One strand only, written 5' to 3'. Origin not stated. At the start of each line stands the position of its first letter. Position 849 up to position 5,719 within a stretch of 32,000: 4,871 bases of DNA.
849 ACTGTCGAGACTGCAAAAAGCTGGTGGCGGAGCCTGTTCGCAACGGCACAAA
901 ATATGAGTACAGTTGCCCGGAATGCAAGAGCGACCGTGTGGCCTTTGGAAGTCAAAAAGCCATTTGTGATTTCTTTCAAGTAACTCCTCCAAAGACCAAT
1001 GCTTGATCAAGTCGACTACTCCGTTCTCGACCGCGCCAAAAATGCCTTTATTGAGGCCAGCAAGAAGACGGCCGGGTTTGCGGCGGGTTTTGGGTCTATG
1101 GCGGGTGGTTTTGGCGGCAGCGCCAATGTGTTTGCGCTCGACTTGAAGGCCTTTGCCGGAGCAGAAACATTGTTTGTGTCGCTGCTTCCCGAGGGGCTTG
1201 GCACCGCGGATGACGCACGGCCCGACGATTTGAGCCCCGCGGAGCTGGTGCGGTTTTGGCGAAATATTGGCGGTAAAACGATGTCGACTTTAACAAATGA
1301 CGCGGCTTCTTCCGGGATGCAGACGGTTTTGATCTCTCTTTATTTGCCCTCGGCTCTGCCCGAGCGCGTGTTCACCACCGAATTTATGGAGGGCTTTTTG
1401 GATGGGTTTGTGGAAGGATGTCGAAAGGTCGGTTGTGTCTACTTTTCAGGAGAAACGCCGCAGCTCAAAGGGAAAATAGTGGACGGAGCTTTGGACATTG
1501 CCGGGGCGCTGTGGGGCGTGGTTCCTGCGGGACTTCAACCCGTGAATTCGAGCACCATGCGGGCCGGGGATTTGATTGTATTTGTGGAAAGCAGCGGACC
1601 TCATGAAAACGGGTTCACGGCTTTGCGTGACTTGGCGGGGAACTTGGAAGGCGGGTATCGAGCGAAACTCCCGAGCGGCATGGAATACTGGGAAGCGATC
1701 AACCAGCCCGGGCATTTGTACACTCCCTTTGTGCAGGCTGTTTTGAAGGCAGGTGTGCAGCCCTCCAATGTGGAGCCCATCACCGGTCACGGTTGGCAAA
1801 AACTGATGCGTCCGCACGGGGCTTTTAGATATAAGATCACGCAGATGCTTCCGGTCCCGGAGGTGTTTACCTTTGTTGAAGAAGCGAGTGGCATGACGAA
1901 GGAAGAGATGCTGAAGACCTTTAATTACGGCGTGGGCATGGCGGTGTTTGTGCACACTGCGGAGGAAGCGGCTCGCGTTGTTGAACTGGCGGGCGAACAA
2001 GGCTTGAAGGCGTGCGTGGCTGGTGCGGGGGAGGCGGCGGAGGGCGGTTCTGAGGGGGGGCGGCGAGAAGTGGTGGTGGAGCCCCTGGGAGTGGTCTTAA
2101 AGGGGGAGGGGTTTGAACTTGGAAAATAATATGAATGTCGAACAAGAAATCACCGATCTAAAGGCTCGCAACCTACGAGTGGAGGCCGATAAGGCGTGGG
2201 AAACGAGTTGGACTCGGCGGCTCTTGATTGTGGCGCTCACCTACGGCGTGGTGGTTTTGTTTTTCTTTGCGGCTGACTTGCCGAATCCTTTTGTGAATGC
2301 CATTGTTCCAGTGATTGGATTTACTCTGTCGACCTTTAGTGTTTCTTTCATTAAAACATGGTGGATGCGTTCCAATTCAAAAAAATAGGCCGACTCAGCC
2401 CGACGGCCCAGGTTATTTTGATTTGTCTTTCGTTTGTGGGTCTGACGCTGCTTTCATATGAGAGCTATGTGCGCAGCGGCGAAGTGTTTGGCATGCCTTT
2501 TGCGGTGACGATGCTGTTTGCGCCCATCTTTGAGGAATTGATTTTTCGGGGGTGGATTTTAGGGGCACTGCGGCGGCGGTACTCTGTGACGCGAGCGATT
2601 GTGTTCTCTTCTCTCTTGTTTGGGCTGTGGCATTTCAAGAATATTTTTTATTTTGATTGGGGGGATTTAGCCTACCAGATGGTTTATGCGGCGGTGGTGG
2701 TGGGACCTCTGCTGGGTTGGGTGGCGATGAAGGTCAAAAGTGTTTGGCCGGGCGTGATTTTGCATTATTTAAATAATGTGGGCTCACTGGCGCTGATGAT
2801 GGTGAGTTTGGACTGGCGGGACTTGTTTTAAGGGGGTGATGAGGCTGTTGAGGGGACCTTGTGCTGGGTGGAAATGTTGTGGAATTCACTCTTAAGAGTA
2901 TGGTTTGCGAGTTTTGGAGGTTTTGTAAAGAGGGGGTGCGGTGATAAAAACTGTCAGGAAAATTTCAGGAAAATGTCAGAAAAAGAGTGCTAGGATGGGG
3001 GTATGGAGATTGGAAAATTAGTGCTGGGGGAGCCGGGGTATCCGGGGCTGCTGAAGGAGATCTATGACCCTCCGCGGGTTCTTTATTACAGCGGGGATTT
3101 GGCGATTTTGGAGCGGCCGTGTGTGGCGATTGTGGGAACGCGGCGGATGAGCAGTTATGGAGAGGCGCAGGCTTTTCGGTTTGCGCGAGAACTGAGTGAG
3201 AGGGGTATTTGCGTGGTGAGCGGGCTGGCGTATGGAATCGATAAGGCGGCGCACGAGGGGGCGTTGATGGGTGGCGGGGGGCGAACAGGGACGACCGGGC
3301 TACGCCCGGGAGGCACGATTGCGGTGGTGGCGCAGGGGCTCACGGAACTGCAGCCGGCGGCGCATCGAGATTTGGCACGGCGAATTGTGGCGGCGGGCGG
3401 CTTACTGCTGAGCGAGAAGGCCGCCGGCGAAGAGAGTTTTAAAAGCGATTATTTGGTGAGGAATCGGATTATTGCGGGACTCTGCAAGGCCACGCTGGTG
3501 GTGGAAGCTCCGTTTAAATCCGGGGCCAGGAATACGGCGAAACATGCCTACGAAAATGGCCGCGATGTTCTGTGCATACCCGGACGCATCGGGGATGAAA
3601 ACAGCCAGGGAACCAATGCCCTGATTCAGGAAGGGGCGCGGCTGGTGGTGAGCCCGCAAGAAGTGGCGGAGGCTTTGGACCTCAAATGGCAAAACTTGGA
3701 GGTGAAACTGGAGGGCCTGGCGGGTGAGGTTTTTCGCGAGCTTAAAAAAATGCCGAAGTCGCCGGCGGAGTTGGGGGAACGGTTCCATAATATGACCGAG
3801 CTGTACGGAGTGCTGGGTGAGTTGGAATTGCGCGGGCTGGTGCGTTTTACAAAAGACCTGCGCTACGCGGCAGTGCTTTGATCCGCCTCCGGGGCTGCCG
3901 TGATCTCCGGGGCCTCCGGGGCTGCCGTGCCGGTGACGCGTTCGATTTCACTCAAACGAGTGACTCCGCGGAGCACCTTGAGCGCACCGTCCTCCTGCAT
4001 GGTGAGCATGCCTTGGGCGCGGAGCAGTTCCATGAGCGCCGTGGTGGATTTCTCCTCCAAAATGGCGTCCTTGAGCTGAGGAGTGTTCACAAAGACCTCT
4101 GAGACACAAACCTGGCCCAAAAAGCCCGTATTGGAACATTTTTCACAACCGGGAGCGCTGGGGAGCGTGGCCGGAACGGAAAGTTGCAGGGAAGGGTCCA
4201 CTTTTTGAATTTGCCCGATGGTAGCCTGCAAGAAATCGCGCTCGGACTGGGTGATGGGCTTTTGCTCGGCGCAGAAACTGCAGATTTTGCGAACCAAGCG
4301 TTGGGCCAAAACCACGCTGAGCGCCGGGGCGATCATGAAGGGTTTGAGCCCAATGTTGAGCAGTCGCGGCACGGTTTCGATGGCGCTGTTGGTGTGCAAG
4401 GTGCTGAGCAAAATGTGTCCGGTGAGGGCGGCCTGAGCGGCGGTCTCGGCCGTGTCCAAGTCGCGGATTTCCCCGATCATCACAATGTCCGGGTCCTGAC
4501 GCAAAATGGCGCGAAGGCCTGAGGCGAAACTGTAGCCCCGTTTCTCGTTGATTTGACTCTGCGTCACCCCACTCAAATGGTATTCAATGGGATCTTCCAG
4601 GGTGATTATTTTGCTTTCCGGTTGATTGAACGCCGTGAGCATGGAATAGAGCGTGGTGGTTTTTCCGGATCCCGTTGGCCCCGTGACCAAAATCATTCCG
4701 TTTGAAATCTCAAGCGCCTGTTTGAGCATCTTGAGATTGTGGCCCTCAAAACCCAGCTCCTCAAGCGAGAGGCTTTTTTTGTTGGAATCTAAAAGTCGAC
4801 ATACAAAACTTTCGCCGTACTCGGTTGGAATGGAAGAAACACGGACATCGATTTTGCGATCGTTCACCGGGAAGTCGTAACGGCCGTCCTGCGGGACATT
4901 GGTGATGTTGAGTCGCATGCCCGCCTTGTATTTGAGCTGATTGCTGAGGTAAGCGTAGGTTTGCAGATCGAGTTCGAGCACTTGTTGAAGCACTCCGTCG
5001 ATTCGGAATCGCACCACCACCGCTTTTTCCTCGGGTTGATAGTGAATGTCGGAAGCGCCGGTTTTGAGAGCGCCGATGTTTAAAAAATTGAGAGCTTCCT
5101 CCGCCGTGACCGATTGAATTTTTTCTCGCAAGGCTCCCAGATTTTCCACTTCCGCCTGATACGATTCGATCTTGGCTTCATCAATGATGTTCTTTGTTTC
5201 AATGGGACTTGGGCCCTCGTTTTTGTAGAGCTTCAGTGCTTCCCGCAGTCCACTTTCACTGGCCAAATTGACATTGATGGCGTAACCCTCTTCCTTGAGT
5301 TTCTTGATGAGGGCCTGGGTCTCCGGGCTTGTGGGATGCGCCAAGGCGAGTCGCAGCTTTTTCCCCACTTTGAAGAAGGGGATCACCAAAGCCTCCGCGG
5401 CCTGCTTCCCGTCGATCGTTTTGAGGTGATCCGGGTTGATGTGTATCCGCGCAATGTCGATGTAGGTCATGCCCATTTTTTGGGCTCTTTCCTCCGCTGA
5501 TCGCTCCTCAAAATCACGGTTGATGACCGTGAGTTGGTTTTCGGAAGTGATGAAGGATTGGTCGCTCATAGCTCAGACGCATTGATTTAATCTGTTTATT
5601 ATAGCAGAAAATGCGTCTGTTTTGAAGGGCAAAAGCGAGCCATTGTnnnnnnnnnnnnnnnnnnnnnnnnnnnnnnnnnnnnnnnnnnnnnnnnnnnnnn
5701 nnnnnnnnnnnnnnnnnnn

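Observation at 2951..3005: Phased 11-bp TCAGG box triplet replacing the -35 of an apparently leaderless dprA promoter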

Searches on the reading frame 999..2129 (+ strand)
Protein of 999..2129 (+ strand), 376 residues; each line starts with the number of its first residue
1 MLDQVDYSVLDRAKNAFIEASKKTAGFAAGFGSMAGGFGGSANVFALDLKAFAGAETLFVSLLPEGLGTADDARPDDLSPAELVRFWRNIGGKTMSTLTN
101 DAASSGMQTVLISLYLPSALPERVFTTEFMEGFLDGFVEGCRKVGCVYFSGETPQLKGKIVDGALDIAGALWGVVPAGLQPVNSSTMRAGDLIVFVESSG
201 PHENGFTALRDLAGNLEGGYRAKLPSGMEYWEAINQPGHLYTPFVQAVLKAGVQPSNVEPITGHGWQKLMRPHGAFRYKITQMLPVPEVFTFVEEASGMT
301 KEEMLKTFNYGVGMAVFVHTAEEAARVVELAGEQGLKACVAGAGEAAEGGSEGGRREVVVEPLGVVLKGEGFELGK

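Call 7: search_protein_families(library=pfam, proteins=[window:999-2129:+])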
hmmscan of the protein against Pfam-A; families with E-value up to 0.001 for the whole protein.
window:999-2129:+ (376 aa): 2 families
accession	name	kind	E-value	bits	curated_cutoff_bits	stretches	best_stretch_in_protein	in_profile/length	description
PF00586.29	AIRS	-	1.1e-05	26.2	24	1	87-175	32-112/112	AIR synthase related protein, N-terminal domain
PF02769.27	AIRS_C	-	3e-05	24.7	23.1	0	297-343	99-144/156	AIR synthase related protein, C-terminal domain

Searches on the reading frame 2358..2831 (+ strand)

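Call 7: search_protein_families(library=pfam, proteins=[window:2358-2831:+])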
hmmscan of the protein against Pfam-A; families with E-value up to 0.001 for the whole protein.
window:2358-2831:+ (157 aa): 1 family
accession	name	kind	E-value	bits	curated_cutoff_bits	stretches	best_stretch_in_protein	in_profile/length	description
PF02517.21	Rce1-like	-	3.7e-23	82.1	22.4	1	48-141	8-92/93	Type II CAAX prenyl endopeptidase Rce1-like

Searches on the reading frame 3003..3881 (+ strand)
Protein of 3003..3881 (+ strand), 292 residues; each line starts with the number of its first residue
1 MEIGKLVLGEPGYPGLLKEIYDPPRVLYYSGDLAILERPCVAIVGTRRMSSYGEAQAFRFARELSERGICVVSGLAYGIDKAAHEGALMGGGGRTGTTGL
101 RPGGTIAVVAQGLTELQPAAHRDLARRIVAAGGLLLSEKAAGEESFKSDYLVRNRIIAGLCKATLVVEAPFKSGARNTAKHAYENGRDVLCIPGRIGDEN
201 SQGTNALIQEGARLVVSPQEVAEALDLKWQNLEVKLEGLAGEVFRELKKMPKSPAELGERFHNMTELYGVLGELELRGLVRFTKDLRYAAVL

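Call 7: search_protein_families(library=pfam, proteins=[window:3003-3881:+])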
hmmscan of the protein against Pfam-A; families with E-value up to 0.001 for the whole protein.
window:3003-3881:+ (292 aa): 1 family
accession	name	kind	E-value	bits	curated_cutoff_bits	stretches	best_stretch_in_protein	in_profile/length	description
PF02481.21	DNA_processg_A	-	2e-67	226.9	29.6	1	6-216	10-211/212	DNA recombination-mediator protein A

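Call 9: find_encoding_contigs(protein=window:3003-3881:+, flank=10000, max_places=10)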
Protein window:3003-3881:+ (292 aa): 1 contig read that carries it; 1 place shown.
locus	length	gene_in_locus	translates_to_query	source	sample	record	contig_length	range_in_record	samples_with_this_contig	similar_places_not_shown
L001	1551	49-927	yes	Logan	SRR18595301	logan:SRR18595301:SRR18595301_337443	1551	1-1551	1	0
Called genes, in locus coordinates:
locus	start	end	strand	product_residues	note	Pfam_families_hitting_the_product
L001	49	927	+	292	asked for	PF02481:DNA_processg_A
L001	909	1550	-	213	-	?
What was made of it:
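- Tried and rejected: The DprA lookup returned only a 1.5-kb Logan contig (call 9).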

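Call 10: find_homologous_proteins(query=window:3003-3881:+, max_evalue=1e-30)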
Query window:3003-3881:+ (292 aa): 4844 proteins with E <= 1e-30 among 8000 candidates; the best 120 are listed.
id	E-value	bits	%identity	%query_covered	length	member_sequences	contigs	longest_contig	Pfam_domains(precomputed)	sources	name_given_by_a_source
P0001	6.4e-187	637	100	100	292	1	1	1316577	PF02481.22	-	-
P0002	1.4e-126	439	72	99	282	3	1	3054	PF02481.22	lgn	-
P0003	2.9e-124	432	70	100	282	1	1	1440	PF02481.22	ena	-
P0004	5.8e-124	431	69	100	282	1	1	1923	PF02481.22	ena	-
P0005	7.8e-124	430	69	100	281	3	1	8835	PF02481.22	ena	-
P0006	1.4e-119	417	67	99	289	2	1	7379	PF02481.22,PF17782.8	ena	-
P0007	4.0e-119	415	67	100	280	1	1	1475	PF02481.22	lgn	-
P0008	1.2e-118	413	68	100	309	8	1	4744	PF02481.22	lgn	-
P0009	1.8e-118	413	67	100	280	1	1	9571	PF02481.22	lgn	-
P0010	2.1e-117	409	66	100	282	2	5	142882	PF02481.22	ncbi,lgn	-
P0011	1.6e-116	406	66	100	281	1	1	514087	PF02481.22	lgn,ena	-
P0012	3.0e-115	402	66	100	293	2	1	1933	PF02481.22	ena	-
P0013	5.3e-114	398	64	99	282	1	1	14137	PF02481.22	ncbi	-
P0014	3.5e-113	395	65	100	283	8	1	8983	PF02481.22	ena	-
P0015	2.1e-112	393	64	99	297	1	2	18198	PF02481.22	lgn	-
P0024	3.0e-91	324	58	100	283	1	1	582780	PF02481.22,PF18306.7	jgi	jgi:DNA processing protein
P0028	1.3e-81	292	54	100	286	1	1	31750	PF02481.22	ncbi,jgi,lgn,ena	ncbi:MAG: DNA-processing protein DprA [Candidatus Gracilibacteria bacterium]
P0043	2.5e-70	255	49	96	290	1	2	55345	PF02481.22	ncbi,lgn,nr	ncbi:DNA-protecting protein DprA [Candidatus Peregrinibacteria bacterium]|nr:DNA-protecting protein 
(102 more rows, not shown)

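Call 12: find_encoding_contigs(protein=P0010, flank=10000, max_places=3)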
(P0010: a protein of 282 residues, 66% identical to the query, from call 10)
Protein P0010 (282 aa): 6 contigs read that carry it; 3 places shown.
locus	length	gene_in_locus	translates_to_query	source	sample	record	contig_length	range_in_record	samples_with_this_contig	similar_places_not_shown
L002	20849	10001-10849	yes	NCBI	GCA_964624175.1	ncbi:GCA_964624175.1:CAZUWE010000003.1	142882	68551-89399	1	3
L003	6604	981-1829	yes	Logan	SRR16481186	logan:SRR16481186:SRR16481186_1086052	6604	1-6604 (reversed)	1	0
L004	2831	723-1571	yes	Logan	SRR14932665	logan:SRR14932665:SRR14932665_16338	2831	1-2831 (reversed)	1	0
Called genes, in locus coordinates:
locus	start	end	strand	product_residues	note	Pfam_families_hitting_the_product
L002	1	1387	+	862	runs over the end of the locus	PF01326:PPDK_N, PF00391:PEP-utilizers, PF02896:PEP-utilizers_C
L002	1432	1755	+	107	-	-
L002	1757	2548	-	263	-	PF01513:NAD_kinase, PF20143:NAD_kinase_C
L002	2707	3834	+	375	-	PF13439:Glyco_transf_4, PF13579:Glyco_trans_4_4 (faint), PF00534:Glycos_transf_1, PF13692:Glyco_trans_1_4, PF20706:GT4-conflict (weak), PF13524:Glyco_trans_1_2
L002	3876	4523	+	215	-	-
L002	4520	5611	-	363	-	PF13439:Glyco_transf_4, PF20706:GT4-conflict, PF00534:Glycos_transf_1, PF13692:Glyco_trans_1_4, PF13524:Glyco_trans_1_2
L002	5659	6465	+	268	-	-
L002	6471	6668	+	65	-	-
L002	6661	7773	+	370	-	PF00586:AIRS (weak)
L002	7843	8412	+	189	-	-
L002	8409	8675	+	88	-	-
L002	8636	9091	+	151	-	PF02517:Rce1-like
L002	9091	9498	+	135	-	-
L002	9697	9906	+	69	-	-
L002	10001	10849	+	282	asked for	PF02481:DNA_processg_A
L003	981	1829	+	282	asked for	PF02481:DNA_processg_A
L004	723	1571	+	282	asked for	PF02481:DNA_processg_A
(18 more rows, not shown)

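Call 13: find_encoding_contigs(protein=P0011, flank=10000, max_places=3)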
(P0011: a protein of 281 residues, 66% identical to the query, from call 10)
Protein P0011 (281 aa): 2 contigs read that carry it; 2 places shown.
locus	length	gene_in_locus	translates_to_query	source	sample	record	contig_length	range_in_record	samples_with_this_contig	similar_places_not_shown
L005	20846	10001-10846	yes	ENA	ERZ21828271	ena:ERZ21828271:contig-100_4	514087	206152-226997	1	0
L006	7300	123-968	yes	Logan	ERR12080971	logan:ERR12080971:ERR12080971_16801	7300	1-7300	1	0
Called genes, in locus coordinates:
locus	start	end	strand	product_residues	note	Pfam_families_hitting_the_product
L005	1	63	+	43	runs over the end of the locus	-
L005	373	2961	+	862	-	PF01326:PPDK_N, PF00391:PEP-utilizers, PF02896:PEP-utilizers_C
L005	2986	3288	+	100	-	-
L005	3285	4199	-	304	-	PF01513:NAD_kinase, PF20143:NAD_kinase_C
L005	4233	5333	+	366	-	PF13439:Glyco_transf_4 (weak), PF00534:Glycos_transf_1, PF13692:Glyco_trans_1_4, PF13524:Glyco_trans_1_2, PF20706:GT4-conflict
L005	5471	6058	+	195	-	-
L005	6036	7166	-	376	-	PF13439:Glyco_transf_4, PF20706:GT4-conflict, PF00534:Glycos_transf_1, PF13692:Glyco_trans_1_4, PF13524:Glyco_trans_1_2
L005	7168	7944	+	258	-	-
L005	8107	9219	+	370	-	PF00586:AIRS (weak), PF02769:AIRS_C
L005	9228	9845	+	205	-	PF02517:Rce1-like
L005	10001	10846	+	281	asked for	PF02481:DNA_processg_A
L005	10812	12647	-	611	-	PF00437:T2SSE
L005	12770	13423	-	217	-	PF01810:LysE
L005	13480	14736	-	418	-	PF08529:NusA_N, PF07650:KH_2 (faint), PF00575:S1 (weak), PF13184:KH_NusA_1st, PF26594:KH_NusA_2nd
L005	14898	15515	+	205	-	-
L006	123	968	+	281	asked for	PF02481:DNA_processg_A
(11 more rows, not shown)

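Call 53: find_encoding_contigs(protein=P0024, flank=8000, max_places=1)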
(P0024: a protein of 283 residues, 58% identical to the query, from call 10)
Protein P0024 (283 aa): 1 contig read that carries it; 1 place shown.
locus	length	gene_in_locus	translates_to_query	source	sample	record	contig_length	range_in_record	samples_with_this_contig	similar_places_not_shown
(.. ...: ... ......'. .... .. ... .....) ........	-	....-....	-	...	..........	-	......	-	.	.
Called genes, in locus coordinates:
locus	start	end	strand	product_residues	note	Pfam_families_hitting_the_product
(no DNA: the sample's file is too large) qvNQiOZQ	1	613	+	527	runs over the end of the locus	PF00155:Aminotran_1_2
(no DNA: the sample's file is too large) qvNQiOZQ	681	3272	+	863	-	PF01326:PPDK_N, PF00391:PEP-utilizers, PF02896:PEP-utilizers_C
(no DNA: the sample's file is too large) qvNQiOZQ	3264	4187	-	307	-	PF03547:Mem_trans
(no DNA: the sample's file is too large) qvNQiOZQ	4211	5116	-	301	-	PF01513:NAD_kinase, PF20143:NAD_kinase_C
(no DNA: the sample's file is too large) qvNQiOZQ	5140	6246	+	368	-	PF00534:Glycos_transf_1, PF13692:Glyco_trans_1_4, PF13524:Glyco_trans_1_2 (weak), PF20706:GT4-conflict (weak)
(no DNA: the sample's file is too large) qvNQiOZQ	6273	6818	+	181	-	-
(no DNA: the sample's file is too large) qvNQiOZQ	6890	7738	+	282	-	-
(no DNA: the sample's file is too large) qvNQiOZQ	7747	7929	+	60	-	-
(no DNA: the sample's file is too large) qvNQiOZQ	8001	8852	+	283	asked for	PF02481:DNA_processg_A, PF18306:LDcluster4 (faint)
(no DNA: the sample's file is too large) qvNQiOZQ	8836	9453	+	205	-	-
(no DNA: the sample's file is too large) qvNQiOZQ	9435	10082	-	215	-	-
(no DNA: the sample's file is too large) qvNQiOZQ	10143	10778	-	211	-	PF00583:Acetyltransf_1, PF13673:Acetyltransf_10 (weak), PF13508:Acetyltransf_7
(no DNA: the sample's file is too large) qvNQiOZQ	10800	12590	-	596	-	PF00437:T2SSE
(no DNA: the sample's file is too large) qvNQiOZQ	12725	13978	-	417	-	PF08529:NusA_N, PF07650:KH_2 (faint), PF00575:S1, PF13184:KH_NusA_1st, PF26594:KH_NusA_2nd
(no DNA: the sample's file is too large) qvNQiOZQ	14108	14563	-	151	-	PF21982:RecX_HTH1 (faint)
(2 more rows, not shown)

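Call 54: find_encoding_contigs(protein=P0028, flank=8000, max_places=1)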
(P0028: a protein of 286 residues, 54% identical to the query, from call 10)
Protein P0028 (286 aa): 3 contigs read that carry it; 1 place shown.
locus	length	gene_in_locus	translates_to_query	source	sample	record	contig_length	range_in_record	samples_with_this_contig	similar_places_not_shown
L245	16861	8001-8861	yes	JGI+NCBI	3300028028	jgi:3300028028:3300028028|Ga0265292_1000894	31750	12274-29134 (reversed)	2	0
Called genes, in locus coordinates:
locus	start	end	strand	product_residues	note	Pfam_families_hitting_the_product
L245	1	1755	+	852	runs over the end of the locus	PF01326:PPDK_N, PF00391:PEP-utilizers, PF02896:PEP-utilizers_C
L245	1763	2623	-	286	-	PF01513:NAD_kinase, PF20143:NAD_kinase_C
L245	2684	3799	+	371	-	PF20706:GT4-conflict (weak), PF00534:Glycos_transf_1, PF13692:Glyco_trans_1_4, PF13524:Glyco_trans_1_2 (weak)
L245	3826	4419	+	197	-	-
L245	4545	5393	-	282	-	-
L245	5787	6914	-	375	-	-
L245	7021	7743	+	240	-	-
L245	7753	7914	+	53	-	-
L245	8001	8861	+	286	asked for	PF02481:DNA_processg_A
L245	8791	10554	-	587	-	PF05157:MshEN (weak), PF00437:T2SSE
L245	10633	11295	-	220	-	PF01810:LysE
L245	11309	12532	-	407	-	PF08529:NusA_N, PF00575:S1 (weak), PF13184:KH_NusA_1st, PF07650:KH_2 (weak), PF26594:KH_NusA_2nd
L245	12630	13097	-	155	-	PF21982:RecX_HTH1, PF21981:RecX_HTH3 (weak)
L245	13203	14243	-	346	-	PF00154:RecA_N, PF08423:Rad51, PF06745:ATPase (weak), PF01637:ATPase_2 (weak), PF27531:MT3502_N (weak), PF21096:RecA_C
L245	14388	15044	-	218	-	PF00005:ABC_tran, PF13304:AAA_21 (faint)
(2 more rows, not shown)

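Call 55: find_encoding_contigs(protein=P0043, flank=8000, max_places=1)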
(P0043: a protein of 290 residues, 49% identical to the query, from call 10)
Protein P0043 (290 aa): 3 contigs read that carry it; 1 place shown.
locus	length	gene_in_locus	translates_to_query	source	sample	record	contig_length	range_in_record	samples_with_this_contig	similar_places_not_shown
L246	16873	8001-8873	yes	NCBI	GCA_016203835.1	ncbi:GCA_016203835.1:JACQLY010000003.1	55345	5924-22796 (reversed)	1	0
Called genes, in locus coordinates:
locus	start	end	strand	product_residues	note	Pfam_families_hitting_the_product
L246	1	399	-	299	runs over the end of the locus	PF01513:NAD_kinase, PF20143:NAD_kinase_C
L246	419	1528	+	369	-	PF13439:Glyco_transf_4, PF00534:Glycos_transf_1, PF13692:Glyco_trans_1_4, PF20706:GT4-conflict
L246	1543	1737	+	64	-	PF18929:DUF5678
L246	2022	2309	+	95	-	PF18765:Polbeta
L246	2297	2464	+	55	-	PF08780:NTase_sub_bind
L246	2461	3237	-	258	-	-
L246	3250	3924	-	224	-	-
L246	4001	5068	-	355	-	PF20706:GT4-conflict, PF00534:Glycos_transf_1, PF13692:Glyco_trans_1_4, PF13524:Glyco_trans_1_2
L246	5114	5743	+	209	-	-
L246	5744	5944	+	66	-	-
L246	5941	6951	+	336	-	PF00586:AIRS, PF02769:AIRS_C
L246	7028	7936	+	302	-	-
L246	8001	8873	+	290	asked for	PF02481:DNA_processg_A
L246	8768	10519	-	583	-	PF05157:MshEN (faint), PF00437:T2SSE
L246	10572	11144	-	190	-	-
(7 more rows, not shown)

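Call 56: find_encoding_contigs(protein=P0013, flank=8000, max_places=1)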
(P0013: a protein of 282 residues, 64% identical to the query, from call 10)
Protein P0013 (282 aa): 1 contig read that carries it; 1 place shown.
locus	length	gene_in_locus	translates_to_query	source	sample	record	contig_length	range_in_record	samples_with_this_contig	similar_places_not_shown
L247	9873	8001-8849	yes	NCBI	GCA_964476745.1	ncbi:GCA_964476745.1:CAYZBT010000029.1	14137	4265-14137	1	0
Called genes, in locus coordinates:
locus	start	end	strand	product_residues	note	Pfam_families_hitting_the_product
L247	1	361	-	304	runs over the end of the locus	PF01513:NAD_kinase, PF20143:NAD_kinase_C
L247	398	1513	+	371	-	PF13439:Glyco_transf_4, PF00534:Glycos_transf_1, PF13692:Glyco_trans_1_4, PF20706:GT4-conflict (weak), PF13524:Glyco_trans_1_2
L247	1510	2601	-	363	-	PF13439:Glyco_transf_4, PF20706:GT4-conflict, PF00534:Glycos_transf_1, PF13692:Glyco_trans_1_4, PF13524:Glyco_trans_1_2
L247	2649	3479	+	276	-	-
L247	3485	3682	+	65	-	-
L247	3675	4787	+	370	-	PF00586:AIRS (weak)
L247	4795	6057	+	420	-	-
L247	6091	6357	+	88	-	-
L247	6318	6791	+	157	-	PF02517:Rce1-like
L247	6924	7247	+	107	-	PF05015:HigB-like_toxin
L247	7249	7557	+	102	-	PF01381:HTH_3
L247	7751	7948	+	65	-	-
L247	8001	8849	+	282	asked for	PF02481:DNA_processg_A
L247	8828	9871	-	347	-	?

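Call 81: search_protein_families(library=ncbifam, max_evalue=0.001, proteins=[window:3003-3881:+])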
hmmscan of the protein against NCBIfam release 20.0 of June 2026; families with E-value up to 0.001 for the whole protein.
window:3003-3881:+ (292 aa): 2 families
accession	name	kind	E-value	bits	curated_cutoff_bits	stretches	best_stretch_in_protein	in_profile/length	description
TIGR00732.1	dprA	equivalog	5.4e-62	208.9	191.15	1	9-224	15-219/220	DNA-processing protein DprA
NF008007.0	PRK10736.1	equivalog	5.6e-57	193.6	495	1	7-233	76-291/374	DNA-protecting protein DprA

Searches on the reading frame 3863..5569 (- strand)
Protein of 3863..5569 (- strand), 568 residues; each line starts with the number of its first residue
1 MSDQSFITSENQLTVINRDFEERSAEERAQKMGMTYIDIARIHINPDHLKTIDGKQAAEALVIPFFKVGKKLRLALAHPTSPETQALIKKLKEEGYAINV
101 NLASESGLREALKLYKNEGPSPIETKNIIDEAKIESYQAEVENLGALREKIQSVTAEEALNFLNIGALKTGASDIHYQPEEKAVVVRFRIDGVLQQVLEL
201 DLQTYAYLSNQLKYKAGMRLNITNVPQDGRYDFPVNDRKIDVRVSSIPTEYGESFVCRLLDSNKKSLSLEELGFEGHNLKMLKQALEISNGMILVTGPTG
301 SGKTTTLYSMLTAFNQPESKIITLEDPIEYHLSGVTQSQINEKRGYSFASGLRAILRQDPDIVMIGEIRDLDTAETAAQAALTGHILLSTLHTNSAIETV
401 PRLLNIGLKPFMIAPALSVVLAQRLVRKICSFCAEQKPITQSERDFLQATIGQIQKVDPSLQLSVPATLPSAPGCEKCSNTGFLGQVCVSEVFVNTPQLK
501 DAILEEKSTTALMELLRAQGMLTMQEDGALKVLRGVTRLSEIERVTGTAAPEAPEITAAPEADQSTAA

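Call 7: search_protein_families(library=pfam, proteins=[window:3863-5569:-])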
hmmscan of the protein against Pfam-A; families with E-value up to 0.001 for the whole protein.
window:3863-5569:- (568 aa): 6 families
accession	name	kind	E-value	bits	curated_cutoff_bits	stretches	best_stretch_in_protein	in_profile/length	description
PF00437.27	T2SSE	-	3.8e-116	388.2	24.9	1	165-544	17-370/370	Type II/IV secretion system protein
PF05157.20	MshEN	-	1.1e-05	25.8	23.1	1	33-115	2-83/90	MshEN domain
PF25199.1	nSTAND_NTPase5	-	0.00048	20.4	34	0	291-333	42-85/145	Novel STAND NTPase 5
PF13401.12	AAA_22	-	0.00058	20.6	27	0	290-322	5-37/130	AAA domain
PF13191.12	AAA_16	-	0.00062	20.7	32.6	0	280-338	10-64/167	AAA ATPase domain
PF13476.12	AAA_23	-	0.00072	20.7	27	1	284-315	13-44/201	AAA domain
